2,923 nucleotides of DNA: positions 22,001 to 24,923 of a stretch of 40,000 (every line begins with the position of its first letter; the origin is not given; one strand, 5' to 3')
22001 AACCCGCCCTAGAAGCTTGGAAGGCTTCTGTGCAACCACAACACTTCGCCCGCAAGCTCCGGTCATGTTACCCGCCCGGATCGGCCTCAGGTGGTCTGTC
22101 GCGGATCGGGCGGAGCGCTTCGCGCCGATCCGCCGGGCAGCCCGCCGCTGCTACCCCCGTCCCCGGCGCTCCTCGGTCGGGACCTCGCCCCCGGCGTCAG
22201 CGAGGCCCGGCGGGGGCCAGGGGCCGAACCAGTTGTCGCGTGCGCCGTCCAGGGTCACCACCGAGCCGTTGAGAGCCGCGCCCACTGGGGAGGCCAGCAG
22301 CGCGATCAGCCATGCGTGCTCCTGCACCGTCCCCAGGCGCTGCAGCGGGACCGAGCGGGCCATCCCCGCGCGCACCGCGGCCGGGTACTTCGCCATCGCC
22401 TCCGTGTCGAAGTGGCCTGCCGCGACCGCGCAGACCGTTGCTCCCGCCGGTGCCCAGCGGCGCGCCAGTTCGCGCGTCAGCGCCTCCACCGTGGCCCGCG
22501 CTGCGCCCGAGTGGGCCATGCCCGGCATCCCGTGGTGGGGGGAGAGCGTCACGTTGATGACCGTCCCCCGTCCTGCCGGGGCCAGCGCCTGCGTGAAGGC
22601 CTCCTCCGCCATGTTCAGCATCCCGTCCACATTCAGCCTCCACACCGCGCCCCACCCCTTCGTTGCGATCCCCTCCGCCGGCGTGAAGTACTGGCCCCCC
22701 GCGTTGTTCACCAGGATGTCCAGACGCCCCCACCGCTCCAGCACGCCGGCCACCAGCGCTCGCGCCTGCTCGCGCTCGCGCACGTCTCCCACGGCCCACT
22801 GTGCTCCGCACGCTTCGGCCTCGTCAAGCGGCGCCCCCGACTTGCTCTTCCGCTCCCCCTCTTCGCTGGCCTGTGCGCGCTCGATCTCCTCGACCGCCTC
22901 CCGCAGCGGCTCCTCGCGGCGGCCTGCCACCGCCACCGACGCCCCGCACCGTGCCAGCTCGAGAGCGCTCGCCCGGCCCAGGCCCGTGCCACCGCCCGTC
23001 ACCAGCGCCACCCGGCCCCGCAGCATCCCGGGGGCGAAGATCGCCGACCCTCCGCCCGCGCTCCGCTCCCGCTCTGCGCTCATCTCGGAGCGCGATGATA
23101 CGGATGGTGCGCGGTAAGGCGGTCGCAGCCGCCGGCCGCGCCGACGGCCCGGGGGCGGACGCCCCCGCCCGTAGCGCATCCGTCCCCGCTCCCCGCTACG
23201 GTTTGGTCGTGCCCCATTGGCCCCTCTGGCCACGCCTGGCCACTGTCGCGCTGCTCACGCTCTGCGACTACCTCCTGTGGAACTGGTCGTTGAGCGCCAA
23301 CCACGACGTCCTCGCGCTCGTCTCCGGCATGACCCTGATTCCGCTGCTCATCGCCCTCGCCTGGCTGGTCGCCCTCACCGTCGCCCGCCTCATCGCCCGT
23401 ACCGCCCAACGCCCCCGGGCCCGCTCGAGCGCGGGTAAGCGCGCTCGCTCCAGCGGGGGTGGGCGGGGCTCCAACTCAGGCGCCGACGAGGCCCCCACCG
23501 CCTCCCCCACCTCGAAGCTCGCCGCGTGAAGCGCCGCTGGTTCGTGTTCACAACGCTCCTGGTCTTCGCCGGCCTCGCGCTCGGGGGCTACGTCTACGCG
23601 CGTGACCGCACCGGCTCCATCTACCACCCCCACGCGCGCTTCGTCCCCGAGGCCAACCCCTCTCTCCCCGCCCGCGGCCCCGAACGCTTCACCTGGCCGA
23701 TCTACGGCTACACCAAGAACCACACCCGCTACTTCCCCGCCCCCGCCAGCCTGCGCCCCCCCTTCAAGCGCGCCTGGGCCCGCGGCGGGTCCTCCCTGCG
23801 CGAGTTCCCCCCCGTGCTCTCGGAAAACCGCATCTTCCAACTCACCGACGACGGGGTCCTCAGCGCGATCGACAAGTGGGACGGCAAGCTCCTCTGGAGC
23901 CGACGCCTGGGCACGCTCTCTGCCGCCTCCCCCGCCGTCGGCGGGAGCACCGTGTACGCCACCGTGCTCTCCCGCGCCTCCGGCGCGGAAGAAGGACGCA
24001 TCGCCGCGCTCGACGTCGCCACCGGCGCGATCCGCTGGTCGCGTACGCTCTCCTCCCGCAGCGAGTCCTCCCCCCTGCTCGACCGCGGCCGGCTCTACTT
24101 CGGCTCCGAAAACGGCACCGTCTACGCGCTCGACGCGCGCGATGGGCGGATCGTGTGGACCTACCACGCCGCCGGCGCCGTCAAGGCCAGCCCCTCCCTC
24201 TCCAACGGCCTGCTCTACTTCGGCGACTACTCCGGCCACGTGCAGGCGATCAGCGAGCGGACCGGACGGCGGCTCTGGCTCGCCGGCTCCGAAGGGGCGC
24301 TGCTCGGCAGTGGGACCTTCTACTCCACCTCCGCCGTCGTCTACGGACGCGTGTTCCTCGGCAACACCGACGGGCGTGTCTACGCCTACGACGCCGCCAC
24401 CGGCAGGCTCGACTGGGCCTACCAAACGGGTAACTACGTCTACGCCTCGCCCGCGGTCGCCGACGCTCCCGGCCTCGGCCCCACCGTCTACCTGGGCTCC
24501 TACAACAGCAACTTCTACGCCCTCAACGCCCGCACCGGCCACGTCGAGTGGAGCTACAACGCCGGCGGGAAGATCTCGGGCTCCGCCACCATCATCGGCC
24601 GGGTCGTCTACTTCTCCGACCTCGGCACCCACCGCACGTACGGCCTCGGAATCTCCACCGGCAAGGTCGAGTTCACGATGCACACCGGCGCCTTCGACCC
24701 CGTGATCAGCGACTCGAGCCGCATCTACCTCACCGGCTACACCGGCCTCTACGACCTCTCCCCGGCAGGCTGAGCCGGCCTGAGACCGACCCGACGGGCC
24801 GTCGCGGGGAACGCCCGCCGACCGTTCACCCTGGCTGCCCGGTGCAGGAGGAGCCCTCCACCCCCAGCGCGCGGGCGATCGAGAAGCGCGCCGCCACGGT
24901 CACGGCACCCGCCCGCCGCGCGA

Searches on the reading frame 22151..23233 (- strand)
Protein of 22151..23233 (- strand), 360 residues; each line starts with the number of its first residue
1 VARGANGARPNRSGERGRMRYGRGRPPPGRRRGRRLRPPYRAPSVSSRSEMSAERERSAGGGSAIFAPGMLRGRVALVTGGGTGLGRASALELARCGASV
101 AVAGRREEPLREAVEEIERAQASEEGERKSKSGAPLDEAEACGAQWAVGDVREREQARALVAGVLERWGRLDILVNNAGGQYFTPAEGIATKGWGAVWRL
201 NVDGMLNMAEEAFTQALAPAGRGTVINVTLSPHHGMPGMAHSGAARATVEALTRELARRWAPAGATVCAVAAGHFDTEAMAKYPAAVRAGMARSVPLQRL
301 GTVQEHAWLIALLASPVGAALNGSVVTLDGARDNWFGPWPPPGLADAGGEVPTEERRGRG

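Call 10: search_protein_families(library=pfam, proteins=[window:22151-23233:-], max_evalue=0.001)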
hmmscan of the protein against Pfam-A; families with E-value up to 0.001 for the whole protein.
window:22151-23233:- (360 aa): 3 families
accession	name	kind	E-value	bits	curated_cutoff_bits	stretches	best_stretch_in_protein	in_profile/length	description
PF13561.12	adh_short_C2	-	6.2e-38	131.1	27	1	138-330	39-233/236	Enoyl-(Acyl carrier protein) reductase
PF00106.31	adh_short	-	2.2e-35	122.4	26.6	1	74-283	1-190/195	short chain dehydrogenase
PF08659.16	KR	-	7.3e-06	26.5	22.6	1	76-262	3-169/180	KR domain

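Call 19: find_related_loci(query=window:22151-23083:-, collection=genome_contigs, flank=10000)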
Query window:22151-23083:- (310 aa) in genome_contigs; peptide patterns used: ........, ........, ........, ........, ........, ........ (x = any residue, [..] = any of these).
598 stretches matched a pattern (row limit reached: there are more); 548 encode a relative of the query (tblastn E <= 1e-3); the best 80 are kept; 80 distinct loci.
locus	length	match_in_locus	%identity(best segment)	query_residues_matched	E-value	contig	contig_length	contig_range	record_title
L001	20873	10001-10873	80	11-310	2e-143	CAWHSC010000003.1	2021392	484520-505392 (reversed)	MAG: uncultured Solirubrobacterales bacterium isolate MFD03399.bin.2.10 genome assembly, contig: contig_5755, whole geno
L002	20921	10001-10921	80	11-305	4e-142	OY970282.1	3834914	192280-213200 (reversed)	MAG: uncultured Solirubrobacterales bacterium isolate MFD00731.bin.c.3 genome assembly, chromosome: 1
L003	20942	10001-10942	79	12-305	1e-141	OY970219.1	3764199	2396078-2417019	MAG: uncultured Solirubrobacterales bacterium isolate MFD01716.bin.1.23 genome assembly, chromosome: 1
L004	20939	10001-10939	73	11-310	1e-140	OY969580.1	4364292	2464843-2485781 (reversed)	MAG: uncultured Solirubrobacterales bacterium isolate MFD01248.bin.c.2 genome assembly, chromosome: 1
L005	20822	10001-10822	81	11-305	2e-136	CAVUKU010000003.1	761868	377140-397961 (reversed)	MAG: uncultured Solirubrobacterales bacterium isolate MFD06526.bin.2.69 genome assembly, contig: contig_774, whole genom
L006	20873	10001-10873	79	11-310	4e-135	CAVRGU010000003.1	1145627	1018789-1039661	MAG: uncultured Solirubrobacterales bacterium isolate MFD05512.bin.2.69 genome assembly, contig: contig_20960, whole gen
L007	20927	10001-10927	74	1-304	1e-134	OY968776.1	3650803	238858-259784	MAG: uncultured Solirubrobacterales bacterium isolate MFD10113.bin.c.3 genome assembly, chromosome: 1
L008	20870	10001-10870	75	3-310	2e-133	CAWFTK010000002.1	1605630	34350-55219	MAG: uncultured Solirubrobacterales bacterium isolate MFD09603.bin.1.350 genome assembly, contig: contig_12153, whole ge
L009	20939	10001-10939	69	11-305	3e-132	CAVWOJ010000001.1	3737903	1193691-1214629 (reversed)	MAG: uncultured Solirubrobacterales bacterium isolate MFD00731.bin.2.8 genome assembly, contig: contig_2533, whole genom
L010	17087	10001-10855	76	6-308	8e-131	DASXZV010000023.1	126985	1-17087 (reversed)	MAG TPA_asm: Solirubrobacteraceae bacterium isolate SMAG_U4862 k141_3093538, whole genome shotgun sequence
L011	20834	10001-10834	73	13-308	1e-126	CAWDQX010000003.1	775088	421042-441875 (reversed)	MAG: uncultured Solirubrobacterales bacterium isolate MFD03399.bin.2.27 genome assembly, contig: contig_21773, whole gen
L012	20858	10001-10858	75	8-310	3e-126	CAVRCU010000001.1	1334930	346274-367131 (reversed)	MAG: uncultured Solirubrobacterales bacterium isolate MFD03399.bin.2.113 genome assembly, contig: contig_1330, whole gen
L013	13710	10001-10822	77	6-304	9e-126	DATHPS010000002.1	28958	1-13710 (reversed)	MAG TPA_asm: Solirubrobacteraceae bacterium isolate SMAG_U12717 k141_2379288, whole genome shotgun sequence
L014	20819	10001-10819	71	13-308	3e-125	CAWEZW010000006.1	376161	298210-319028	MAG: uncultured Solirubrobacterales bacterium isolate MFD00991.bin.2.4 genome assembly, contig: contig_66470, whole geno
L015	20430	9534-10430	70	11-310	4e-125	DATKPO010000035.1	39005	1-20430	MAG TPA_asm: Solirubrobacteraceae bacterium isolate SMAG_U14793 k141_3044630, whole genome shotgun sequence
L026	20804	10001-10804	71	13-303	7e-120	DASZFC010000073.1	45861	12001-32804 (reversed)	MAG TPA_asm: Solirubrobacteraceae bacterium isolate SMAG_U6511 k141_6158885, whole genome shotgun sequence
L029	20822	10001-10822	71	12-307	2e-117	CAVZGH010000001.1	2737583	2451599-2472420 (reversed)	MAG: uncultured Solirubrobacterales bacterium isolate MFD05512.bin.2.130 genome assembly, contig: contig_12444, whole ge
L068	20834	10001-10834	68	10-307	4e-112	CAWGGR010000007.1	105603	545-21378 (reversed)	MAG: uncultured Solirubrobacteraceae bacterium isolate MFD01716.bin.1.15 genome assembly, contig: contig_5058, whole gen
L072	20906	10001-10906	64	1-305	2e-111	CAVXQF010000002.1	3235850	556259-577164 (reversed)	MAG: uncultured Solirubrobacteraceae bacterium isolate MFD05502.bin.2.29 genome assembly, contig: contig_5932, whole gen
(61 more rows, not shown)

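Call 39: search_protein_families(library=ncbifam, proteins=[L007:14058-15299:+], max_evalue=0.001)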
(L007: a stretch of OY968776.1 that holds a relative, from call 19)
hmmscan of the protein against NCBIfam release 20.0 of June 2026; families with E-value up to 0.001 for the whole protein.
L007:14058-15299:+ (413 aa): 12 families
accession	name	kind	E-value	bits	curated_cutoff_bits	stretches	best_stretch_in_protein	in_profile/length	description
NF040815.2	recomb_XerA_Arch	equivalog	1.2e-29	103.7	220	1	119-392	36-258/263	site-specific tyrosine recombinase/integron integrase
TIGR02225.1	recomb_XerD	equivalog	1.9e-27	96.4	329.6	1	117-391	37-277/290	site-specific tyrosine recombinase XerD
TIGR02224.1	recomb_XerC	equivalog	1.8e-26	93.2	335.15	1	243-388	140-277/295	tyrosine recombinase XerC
NF001399.0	PRK00283.1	subfamily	3.8e-24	85.5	279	1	117-390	47-285/300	tyrosine recombinase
TIGR02249.1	integrase_gron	subfamily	7.6e-20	71.5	265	1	323-388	234-300/315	integron integrase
NF002331.0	PRK01287.1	subfamily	4e-13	49.1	371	1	241-389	172-313/365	site-specific tyrosine recombinase XerC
NF011946.0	PRK15417.1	equivalog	2.5e-11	43.4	435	1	332-388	258-315/337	integron integrase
NF003462.0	PRK05084.1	equivalog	1.9e-10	40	267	1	242-393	206-349/360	tyrosine recombinase XerS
NF007371.0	PRK09871.1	subfamily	3.1e-10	39.9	222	1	235-386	30-172/198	tyrosine-type DNA invertase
NF007370.0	PRK09870.1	subfamily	4.6e-08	32.9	221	1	235-386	36-177/200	tyrosine-type DNA invertase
NF041502.1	integrase_1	equivalog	0.00028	19.7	350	1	350-391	322-363/484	site-specific integrase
NF040693.1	recomb_GmtY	equivalog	0.0004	19.7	340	0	332-394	371-436/441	gamma-mobile-trio recombinase GmtY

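Call 40: search_protein_families(library=pfam, proteins=[L007:14058-15299:+, L029:17872-18126:-, L009:12155-13132:+, L009:13945-14934:+, L009:15143-15589:-, L068:12084-12611:+, L026:15606-16292:+, L026:13797-14882:+, L001:14172-15758:+, L001:13469-14179:+], max_evalue=0.001)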
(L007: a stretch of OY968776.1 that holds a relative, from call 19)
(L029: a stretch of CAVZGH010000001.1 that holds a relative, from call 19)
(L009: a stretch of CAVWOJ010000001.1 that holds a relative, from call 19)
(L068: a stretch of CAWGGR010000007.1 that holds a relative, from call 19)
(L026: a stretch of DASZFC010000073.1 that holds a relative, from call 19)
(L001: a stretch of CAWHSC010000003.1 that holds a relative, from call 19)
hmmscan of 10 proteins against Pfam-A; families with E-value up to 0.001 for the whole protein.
L007:14058-15299:+ (413 aa): 3 families
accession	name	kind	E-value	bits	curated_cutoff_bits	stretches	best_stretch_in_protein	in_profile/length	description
PF00589.27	Phage_integrase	-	2.4e-35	122.3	27.1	1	234-390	25-170/172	Phage integrase family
PF22022.2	Phage_int_M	-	9.6e-06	26.2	27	1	107-170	30-92/96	Phage integrase central domain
PF13102.12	Phage_int_SAM_5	-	0.00085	20.1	22.3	0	114-168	39-93/98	Phage integrase SAM-like domain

L029:17872-18126:- (84 aa): 1 family
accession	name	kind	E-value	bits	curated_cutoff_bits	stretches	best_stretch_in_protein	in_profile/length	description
PF12728.13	HTH_17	-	1.1e-11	45.3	27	1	26-74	1-49/51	Helix-turn-helix domain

L009:12155-13132:+ (325 aa): 1 family
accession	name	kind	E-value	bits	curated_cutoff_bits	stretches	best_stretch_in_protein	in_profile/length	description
PF02810.21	SEC-C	-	1.4e-10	41.3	20.4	1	307-324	1-18/19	SEC-C motif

L009:13945-14934:+ (329 aa): 1 family
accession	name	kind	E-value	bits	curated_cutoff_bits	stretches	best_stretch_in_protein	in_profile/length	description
PF14279.12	HNH_5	-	0.00042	20.6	27.5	1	11-46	15-53/56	HNH endonuclease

L009:15143-15589:- (148 aa): 3 families
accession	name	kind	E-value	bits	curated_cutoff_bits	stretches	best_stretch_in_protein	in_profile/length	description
PF01850.27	PIN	-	1e-08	36.2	23.6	1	3-125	1-116/120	PIN domain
PF10130.15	PIN_2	-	0.00022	21.9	22.4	1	4-123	1-115/133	PIN domain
PF13470.12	PIN_3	-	0.00052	21.3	27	1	3-115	2-107/115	PIN domain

L068:12084-12611:+ (175 aa): 0 families

L026:15606-16292:+ (228 aa): 1 family
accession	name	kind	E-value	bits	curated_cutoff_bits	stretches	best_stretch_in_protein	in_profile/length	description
PF08843.17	AbiEii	-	1.5e-15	58.2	22.5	1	34-193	11-192/238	Nucleotidyl transferase AbiEii toxin, Type IV TA system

L026:13797-14882:+ (361 aa): 0 families

L001:14172-15758:+ (528 aa): 4 families
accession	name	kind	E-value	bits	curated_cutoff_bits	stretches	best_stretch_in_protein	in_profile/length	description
PF02534.20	T4SS-DNA_transf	-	9.6e-13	48.2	20.1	1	136-504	40-432/468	Type IV secretory system Conjugative DNA transfer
PF10412.15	TrwB_AAD_bind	-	4.7e-11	42.6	20.5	1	335-507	205-378/387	Type IV secretion-system coupling protein DNA-binding domain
PF12696.13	TraG-D_C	-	1.1e-10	41.9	22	1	375-492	1-121/126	TraM recognition site of TraD and TraG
PF01935.23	DUF87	-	3.4e-05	24.5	23.2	1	138-295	23-174/220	Helicase HerA, central domain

L001:13469-14179:+ (236 aa): 0 families
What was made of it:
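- On tRNA-targeting integrative element with a lambda-type tyrosine integrase: The intact homologue in L007 hits Pfam Phage_integrase at E = 2.4e-35 (call 40).
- Closest known: pSAM2-type actinomycete integrative and conjugative elements, AICEs. Different: Only the unrelated L001 element carries a coupling-protein-like gene (call 40).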

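Call 42: search_dna_similar(query=L007:14058-15299:+, collection=plasmids, mode=protein, max_rows=15)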
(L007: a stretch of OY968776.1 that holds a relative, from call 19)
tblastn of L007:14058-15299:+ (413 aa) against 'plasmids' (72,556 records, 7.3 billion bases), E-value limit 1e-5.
The search stops at 5000 records and this limit was reached: more records match than are counted here, and every count below describes the 5000 best-scoring records only.
Records with a match: at least 5000; places in all: 6077; records where one place covers at least 80% of the query: 6.
Best place of each record, by identity: <60% 5000.
By first word of the organism name: Klebsiella 1570; Escherichia 1203; Enterobacter 423; Salmonella 409; Citrobacter 177; Pseudomonas 144; Acinetobacter 128; Bacillus 96; Shigella 85; Providencia 82; and 147 more.
By predicted mobility (MOB-suite, as given by PLSDB): conjugative 3127; non-mobilizable 1082; mobilizable 791.
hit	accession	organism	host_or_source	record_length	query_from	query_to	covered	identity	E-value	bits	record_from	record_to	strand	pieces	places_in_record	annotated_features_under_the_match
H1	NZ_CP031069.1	Bacillus sp. JAS24-2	cell culture,soil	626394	22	387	89%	24.4%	1e-14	84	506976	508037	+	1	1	site-specific integrase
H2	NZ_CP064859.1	Vibrio europaeus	shellfish hatchery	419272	26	387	88%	24.3%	4e-9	66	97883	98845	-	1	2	site-specific integrase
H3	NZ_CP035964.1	Bacillus mycoides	cell culture,soil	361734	22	387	89%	23.5%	8e-13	78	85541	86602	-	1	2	site-specific integrase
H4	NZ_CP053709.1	Lichenicola cladoniae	Cladonia borealis,cell culture,lichen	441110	97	411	76%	27.2%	5e-12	76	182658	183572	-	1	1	site-specific integrase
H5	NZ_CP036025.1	Bacillus mycoides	cell culture,soil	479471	109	394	69%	28.5%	4e-22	106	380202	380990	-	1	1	none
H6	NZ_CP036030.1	Bacillus mycoides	cell culture,soil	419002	109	394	69%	28.5%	3e-22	107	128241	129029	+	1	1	site-specific integrase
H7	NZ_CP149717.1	Clostridioides difficile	-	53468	18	387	90%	21.9%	1e-8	65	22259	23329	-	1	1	site-specific integrase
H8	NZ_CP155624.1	Bacillus paramobilis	Canis lupus familiaris,adipose,leg wound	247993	109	394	69%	28.1%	2e-21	104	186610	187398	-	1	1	site-specific integrase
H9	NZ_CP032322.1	Azospirillum argentinense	soil sample,Agricultural field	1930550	108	409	73%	26.6%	3e-8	64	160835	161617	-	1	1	record has no annotation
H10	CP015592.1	Bacillus cereus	whole organism,garden soil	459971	109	394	69%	27.5%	2e-21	104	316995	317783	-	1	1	none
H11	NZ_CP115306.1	Bacillus cereus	microbe,Penaeus vannamei pond water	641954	109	394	69%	27.5%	3e-20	100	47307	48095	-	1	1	none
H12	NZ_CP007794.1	Azospirillum argentinense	Triticum aestivum L.,Root,wheat ...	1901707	108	409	73%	25.9%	3e-7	60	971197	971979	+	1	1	record has no annotation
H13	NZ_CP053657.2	Bacillus cereus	culture,soil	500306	121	398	67%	27.4%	2e-15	86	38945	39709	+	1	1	none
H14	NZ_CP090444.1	Rhodococcus sp. DMF-1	pure culture,surface marine water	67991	108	392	64%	28.3%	5e-9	87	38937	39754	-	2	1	tyrosine-type recombinase/integrase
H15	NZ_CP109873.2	Bacillus cereus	pepper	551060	109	394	69%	25.8%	6e-16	88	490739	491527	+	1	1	none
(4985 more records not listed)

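Call 43: search_dna_similar(query=L007:14058-15299:+, collection=phages, mode=protein, max_rows=15)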
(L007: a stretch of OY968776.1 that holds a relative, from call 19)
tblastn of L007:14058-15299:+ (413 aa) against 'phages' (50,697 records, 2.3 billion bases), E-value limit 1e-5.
Records with a match: 1249; places in all: 1256; records where one place covers at least 80% of the query: 35.
Best place of each record, by identity: <60% 1249.
By first word of the organism name: Streptococcus 367; Bacteriophage 92; Mycobacterium 88; Salmonella 79; Staphylococcus 64; Paenibacillus 48; Pseudomonas 42; Helicobacter 36; Ralstonia 34; Escherichia 28; and 79 more.
By host as written in the record: - 154; Mycobacterium smegmatis mc2 155 60; Listeria monocytogenes 24; Helicobacter pylori 23; Staphylococcus aureus 23; Ralstonia solanacearum 21; Gordonia terrae 3612 20; Pseudomonas aeruginosa 16; and 589 more.
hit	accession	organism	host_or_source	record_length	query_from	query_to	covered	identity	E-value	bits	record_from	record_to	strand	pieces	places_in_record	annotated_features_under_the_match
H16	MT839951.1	Bacteriophage sp.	human fecal samples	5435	14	387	91%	25.6%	2e-15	85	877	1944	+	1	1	record has no annotation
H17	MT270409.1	Phaeobacter phage MD18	Phaeobacter inhibens DSM 17395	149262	16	392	91%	25.1%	2e-14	81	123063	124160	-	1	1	hypothetical protein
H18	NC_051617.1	Mycobacterium phage Chris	Mycobacterium smegmatis mc2 155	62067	28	387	87%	25.4%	2e-7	59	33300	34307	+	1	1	43: integrase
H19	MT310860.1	Mycobacterium phage Chris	Mycobacterium smegmatis mc2 155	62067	28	387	87%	25.4%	2e-7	59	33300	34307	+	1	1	43: tyrosine integrase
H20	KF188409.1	Lactobacillus phage phiJB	-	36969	40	387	84%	25.8%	8e-11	70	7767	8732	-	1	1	integrase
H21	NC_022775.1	Lactobacillus phage phiJB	-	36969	40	387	84%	25.8%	8e-11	70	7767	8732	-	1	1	integrase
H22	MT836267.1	Bacteriophage sp.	human fecal samples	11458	21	402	92%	23.1%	8e-9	64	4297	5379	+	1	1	record has no annotation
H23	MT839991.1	Bacteriophage sp.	human fecal samples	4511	54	394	83%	25.8%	4e-11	71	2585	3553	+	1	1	record has no annotation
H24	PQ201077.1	Mycobacterium phage TClif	Mycobacterium smegmatis mc2 155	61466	54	387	81%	25.9%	2e-7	60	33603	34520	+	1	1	45: tyrosine integrase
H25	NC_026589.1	Mycobacterium phage Sbash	Mycobacterium smegmatis mc2 155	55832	76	403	79%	26.3%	9e-12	73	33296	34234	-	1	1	40: integrase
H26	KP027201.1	Mycobacterium phage Sbash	Mycobacterium smegmatis mc2 155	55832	76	403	79%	26.3%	9e-12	73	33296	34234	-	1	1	40: tyrosine integrase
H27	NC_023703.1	Mycobacterium phage Dori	Mycobacterium smegmatis mc2 155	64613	76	402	79%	26.1%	3e-10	69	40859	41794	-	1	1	45: integrase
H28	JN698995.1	Mycobacterium phage Dori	Mycobacterium smegmatis mc2 155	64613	76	402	79%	26.1%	3e-10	69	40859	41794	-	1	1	45: tyrosine integrase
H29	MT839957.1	Bacteriophage sp.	human fecal samples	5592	108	393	69%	29.7%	2e-22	105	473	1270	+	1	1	record has no annotation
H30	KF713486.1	Mycobacterium phage Validus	Mycobacterium smegmatis mc2 155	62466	54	387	81%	25.0%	2e-8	63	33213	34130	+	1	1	45: tyrosine integrase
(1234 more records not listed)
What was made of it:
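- On pSAM2-type AICE: The best plasmid and phage matches of the L007 integrase are <30% identical and are not Streptomyces elements (calls 42, 43).
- Closest known: pSAM2-type actinomycete integrative and conjugative elements, AICEs. Different: The intact homologue of the integrase is <30% identical to any plasmid or phage record (calls 42, 43).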

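Call 56: find_related_loci(query=L007:14058-15299:+, collection=viral_contigs, flank=8000)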
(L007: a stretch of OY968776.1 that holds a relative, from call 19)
Query L007:14058-15299:+ (413 aa) in viral_contigs; peptide patterns used: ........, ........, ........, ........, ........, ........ (x = any residue, [..] = any of these).
4 stretches matched a pattern; 1 encode a relative of the query (tblastn E <= 1e-3); 1 distinct loci.
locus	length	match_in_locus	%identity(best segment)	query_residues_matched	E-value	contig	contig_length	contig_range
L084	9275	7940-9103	39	3-413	7e-68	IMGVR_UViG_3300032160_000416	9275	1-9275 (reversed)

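Call 57: find_related_loci(query=window:22151-23083:-, collection=metagenome_contigs, flank=10000)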
Query window:22151-23083:- (310 aa) in metagenome_contigs; peptide patterns used: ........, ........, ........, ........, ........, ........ (x = any residue, [..] = any of these).
600 stretches matched a pattern (row limit reached: there are more); 538 encode a relative of the query (tblastn E <= 1e-3); the best 80 are kept; 80 distinct loci.
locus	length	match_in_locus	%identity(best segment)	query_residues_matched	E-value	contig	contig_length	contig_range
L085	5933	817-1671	77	6-308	4e-134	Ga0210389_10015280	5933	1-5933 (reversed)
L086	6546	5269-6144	76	1-310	2e-131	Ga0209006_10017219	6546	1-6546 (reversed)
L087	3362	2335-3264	71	13-308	7e-134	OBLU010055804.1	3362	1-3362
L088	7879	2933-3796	73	8-304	6e-129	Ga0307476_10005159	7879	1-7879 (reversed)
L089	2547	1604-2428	72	11-308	1e-133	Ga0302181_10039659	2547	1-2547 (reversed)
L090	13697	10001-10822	77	6-304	3e-126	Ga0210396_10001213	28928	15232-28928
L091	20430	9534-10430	70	11-310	2e-125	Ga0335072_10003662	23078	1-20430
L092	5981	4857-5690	70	7-307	4e-125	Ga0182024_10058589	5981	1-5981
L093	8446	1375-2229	69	1-308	1e-124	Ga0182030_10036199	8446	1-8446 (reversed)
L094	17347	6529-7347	70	13-308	2e-123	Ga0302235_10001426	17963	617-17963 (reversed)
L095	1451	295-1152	71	15-308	9e-134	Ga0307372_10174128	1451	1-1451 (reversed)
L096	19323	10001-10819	70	13-308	2e-123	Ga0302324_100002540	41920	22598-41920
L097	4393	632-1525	69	1-310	9e-124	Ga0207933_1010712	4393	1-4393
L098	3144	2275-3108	74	13-308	3e-126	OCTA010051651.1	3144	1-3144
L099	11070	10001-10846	71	12-308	1e-121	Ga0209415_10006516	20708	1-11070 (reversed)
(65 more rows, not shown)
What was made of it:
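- Tried and rejected: A strain-level empty-site test was therefore impossible (calls 19, 57).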

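Call 70: search_protein_families(library=pfam, proteins=[L072:16552-17934:-], max_evalue=0.01)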
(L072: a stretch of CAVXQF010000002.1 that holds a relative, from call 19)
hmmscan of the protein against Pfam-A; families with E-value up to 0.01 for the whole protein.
L072:16552-17934:- (461 aa): 2 families
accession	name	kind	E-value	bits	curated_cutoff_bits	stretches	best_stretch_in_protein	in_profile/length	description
PF02371.22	Transposase_20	-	1.6e-24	86.5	21.3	1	249-332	2-84/87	Transposase IS116/IS110/IS902 family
PF01548.23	DEDD_Tnp_IS110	-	2.3e-14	53.9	29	1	42-184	2-152/155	Transposase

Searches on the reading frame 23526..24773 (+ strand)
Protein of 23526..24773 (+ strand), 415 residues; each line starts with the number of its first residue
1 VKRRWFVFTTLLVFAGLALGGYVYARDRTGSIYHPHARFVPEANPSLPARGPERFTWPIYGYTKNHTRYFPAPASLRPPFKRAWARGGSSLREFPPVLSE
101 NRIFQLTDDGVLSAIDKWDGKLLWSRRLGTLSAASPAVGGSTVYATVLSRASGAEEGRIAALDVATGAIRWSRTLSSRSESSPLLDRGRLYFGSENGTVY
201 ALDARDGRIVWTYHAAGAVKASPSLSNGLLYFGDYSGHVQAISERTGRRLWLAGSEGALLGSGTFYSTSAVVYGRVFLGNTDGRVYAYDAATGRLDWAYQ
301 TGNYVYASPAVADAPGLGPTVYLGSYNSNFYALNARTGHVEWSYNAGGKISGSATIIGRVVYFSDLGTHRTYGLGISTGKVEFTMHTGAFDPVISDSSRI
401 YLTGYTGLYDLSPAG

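Call 10: search_protein_families(library=pfam, proteins=[window:23526-24773:+], max_evalue=0.001)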
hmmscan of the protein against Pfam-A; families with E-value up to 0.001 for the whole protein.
window:23526-24773:+ (415 aa): 5 families
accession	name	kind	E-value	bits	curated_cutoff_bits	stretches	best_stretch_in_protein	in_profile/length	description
PF13360.13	PQQ_2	-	1.3e-40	139.9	27.6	2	156-381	2-229/233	Outer membrane protein assembly factor BamB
PF13570.13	Beta-prop_ACSF4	-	6.8e-40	137.9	133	2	152-313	24-185/329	Beta-alanine-activating enzyme, beta-propeller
PF01011.28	PQQ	-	1.5e-18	67.3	26.7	2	177-216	47-86/595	Glucose/ethanol/alcohol dehydrogenase, beta-propeller domain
PF25293.1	Beta-prop_EMC1_N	-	8e-05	22.9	34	0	155-293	39-187/219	EMC1 N-terminal beta-propeller domain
PF14435.11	SUKH-4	-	0.00012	22.7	25.5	0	314-341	75-102/179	SUKH-4 immunity protein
